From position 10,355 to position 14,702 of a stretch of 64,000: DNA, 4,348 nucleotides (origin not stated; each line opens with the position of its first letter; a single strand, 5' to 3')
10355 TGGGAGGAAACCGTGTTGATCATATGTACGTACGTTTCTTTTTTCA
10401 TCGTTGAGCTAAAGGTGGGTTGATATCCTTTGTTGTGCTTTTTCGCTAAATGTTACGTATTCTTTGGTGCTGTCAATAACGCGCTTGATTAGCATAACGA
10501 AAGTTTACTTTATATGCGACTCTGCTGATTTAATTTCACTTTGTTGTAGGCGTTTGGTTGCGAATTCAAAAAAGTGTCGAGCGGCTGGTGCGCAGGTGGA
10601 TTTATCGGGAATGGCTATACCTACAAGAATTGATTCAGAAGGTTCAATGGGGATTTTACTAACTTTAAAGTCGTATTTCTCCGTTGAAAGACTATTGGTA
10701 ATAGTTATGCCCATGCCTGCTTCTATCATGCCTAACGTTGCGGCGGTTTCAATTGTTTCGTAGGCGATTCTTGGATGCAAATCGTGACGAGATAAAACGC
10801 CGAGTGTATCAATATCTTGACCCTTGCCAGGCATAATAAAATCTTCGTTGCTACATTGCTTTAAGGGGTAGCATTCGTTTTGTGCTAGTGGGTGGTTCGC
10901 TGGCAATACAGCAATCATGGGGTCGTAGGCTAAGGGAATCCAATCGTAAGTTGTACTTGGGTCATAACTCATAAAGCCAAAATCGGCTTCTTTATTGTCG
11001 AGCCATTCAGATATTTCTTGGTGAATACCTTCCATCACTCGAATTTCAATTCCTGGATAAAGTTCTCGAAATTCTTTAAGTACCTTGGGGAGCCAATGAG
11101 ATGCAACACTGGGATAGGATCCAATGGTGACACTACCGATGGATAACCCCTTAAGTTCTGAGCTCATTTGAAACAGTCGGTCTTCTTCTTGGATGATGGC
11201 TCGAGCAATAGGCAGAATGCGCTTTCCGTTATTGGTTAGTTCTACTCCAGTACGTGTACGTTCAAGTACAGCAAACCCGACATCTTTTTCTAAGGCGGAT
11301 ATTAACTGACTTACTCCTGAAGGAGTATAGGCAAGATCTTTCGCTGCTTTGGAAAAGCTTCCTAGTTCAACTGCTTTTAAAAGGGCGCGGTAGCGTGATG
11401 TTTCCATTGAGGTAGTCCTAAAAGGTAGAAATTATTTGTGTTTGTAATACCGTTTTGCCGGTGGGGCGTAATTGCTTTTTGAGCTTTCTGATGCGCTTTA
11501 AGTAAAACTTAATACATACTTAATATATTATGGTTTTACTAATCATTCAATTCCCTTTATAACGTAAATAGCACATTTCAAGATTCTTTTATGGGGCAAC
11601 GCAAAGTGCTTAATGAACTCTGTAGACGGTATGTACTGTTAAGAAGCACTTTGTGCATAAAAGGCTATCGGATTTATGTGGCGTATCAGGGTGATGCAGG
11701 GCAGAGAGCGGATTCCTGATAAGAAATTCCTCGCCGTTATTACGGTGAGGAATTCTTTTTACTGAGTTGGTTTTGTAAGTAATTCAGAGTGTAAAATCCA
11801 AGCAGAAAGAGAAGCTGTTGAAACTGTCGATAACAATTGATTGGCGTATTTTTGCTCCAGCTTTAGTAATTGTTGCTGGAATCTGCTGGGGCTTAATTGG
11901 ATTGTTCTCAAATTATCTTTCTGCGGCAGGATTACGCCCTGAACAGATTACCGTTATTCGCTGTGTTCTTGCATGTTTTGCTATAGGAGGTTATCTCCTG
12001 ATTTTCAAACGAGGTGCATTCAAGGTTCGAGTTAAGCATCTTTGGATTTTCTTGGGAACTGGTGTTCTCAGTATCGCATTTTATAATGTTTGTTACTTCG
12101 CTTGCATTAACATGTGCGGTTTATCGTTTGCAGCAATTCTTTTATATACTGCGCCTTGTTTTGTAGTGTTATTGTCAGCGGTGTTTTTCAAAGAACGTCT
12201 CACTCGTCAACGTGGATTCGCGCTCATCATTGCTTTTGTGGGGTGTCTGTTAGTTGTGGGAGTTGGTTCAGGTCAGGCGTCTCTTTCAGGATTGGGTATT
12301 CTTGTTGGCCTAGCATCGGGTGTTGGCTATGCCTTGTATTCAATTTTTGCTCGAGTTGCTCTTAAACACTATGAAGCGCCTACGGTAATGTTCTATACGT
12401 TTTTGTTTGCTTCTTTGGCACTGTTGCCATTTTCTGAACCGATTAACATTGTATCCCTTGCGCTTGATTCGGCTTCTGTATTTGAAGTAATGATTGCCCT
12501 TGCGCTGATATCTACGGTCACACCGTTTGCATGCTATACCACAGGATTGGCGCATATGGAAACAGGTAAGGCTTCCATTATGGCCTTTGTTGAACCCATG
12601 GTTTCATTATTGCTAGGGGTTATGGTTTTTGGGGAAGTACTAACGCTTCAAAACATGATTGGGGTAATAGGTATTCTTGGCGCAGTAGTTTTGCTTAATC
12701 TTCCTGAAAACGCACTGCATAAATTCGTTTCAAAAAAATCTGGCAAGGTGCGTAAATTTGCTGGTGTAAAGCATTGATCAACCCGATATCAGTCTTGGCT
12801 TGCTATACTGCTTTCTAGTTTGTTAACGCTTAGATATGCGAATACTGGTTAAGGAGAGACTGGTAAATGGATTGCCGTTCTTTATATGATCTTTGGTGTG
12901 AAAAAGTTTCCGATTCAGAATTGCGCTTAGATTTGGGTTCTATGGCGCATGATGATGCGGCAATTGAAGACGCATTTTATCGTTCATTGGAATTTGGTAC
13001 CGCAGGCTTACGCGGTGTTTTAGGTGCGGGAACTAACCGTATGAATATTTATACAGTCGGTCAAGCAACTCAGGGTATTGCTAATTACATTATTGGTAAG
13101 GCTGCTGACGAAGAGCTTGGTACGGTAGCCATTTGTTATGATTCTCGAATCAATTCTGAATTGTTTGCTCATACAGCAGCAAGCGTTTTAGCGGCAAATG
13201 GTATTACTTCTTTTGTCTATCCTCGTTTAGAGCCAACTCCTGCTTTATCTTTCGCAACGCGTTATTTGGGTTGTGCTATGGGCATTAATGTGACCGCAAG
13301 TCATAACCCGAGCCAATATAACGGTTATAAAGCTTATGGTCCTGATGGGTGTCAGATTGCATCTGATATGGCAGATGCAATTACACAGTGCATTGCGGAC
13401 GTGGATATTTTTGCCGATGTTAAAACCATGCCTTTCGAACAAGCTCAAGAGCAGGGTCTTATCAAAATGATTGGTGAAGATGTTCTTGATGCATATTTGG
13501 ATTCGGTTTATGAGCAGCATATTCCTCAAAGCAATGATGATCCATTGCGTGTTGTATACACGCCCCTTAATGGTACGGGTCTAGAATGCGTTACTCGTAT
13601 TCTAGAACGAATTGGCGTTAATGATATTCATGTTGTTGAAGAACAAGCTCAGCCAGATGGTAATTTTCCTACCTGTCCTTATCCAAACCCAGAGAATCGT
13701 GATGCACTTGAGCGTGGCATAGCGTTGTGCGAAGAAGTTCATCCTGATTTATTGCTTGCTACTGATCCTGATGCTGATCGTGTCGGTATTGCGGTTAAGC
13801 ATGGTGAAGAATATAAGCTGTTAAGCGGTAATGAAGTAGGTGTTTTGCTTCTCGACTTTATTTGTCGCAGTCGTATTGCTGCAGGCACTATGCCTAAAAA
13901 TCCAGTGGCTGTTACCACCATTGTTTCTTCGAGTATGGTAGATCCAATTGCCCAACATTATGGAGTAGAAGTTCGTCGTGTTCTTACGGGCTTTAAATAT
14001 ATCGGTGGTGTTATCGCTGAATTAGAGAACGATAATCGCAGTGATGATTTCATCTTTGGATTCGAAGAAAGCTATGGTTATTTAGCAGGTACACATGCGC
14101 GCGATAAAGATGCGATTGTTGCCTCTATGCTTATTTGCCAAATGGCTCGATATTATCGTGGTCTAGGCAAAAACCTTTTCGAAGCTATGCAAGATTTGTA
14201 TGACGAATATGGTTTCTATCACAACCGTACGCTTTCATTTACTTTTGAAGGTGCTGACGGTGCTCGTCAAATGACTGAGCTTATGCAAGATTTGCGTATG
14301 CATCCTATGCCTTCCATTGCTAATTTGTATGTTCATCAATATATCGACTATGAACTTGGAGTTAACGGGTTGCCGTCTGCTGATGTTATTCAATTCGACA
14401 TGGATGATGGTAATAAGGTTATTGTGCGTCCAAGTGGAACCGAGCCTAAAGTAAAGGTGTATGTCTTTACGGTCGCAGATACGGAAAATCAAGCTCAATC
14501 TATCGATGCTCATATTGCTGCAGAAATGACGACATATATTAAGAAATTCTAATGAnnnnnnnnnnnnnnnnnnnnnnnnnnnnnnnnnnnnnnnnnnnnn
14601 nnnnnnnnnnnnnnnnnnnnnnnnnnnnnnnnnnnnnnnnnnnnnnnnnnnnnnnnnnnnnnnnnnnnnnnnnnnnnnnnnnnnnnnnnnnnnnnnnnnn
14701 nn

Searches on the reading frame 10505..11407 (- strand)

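Call 39: search_protein_families(library=pfam, proteins=[window:10505-11407:-], max_evalue=0.00001)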
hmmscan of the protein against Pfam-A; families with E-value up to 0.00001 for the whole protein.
window:10505-11407:- (300 aa): 2 families
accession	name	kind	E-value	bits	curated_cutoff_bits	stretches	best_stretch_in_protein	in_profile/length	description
PF03466.25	LysR_substrate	-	7.3e-37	127.2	28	1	90-287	5-208/209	LysR substrate binding domain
PF00126.33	HTH_1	-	5.6e-15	55.5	26.6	1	6-61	4-59/60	Bacterial regulatory helix-turn-helix protein, lysR family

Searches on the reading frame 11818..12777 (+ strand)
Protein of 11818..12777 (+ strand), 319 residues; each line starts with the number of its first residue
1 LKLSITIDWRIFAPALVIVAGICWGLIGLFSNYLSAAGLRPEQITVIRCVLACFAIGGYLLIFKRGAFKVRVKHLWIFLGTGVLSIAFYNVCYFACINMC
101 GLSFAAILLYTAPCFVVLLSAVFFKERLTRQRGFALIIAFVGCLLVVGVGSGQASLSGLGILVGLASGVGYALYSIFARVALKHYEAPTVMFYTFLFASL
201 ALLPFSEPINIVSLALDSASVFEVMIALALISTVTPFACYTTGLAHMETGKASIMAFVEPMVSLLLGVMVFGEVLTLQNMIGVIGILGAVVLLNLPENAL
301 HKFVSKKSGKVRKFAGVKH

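Call 40: search_protein_families(library=pfam, proteins=[window:11818-12777:+], max_evalue=0.001)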
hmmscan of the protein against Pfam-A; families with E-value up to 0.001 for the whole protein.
window:11818-12777:+ (319 aa): 2 families
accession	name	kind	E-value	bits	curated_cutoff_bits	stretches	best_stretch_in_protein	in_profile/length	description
PF00892.27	EamA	-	6.1e-39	133.8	28.2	2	159-294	2-134/135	EamA-like transporter family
PF03151.22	TPT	-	7.2e-06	26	30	1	60-205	50-195/291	Triose-phosphate Transporter family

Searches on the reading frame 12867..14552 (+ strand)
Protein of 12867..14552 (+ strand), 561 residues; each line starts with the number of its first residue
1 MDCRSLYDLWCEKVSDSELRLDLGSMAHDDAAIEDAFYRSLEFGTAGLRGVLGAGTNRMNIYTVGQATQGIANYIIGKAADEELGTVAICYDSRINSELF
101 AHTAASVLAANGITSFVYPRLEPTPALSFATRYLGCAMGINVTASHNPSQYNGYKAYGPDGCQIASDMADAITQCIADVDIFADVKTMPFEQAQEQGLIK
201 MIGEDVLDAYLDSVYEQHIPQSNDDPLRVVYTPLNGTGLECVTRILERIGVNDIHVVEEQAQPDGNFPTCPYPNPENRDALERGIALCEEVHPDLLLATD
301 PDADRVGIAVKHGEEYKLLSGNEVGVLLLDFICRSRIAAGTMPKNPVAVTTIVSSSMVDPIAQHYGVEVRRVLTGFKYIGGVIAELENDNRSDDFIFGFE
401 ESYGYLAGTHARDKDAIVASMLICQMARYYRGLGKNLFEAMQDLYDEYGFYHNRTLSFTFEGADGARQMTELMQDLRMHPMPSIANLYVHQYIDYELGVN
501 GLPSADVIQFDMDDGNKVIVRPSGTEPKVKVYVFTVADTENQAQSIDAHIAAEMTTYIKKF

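Call 40: search_protein_families(library=pfam, proteins=[window:12867-14552:+], max_evalue=0.001)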
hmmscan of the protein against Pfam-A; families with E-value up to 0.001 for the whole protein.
window:12867-14552:+ (561 aa): 4 families
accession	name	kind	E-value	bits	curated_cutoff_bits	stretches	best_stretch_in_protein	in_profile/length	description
PF02878.22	PGM_PMM_I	-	1.8e-38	131.8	22.5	1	42-178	3-133/138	Phosphoglucomutase/phosphomannomutase, alpha/beta/alpha domain I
PF02879.22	PGM_PMM_II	-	5.9e-26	91.4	29.3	1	208-312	1-102/103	Phosphoglucomutase/phosphomannomutase, alpha/beta/alpha domain II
PF02880.22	PGM_PMM_III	-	4e-19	69.3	20.7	1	321-448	2-115/115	Phosphoglucomutase/phosphomannomutase, alpha/beta/alpha domain III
PF00408.26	PGM_PMM_IV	-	8.1e-06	26.3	23.1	1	506-547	24-62/68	Phosphoglucomutase/phosphomannomutase, C-terminal domain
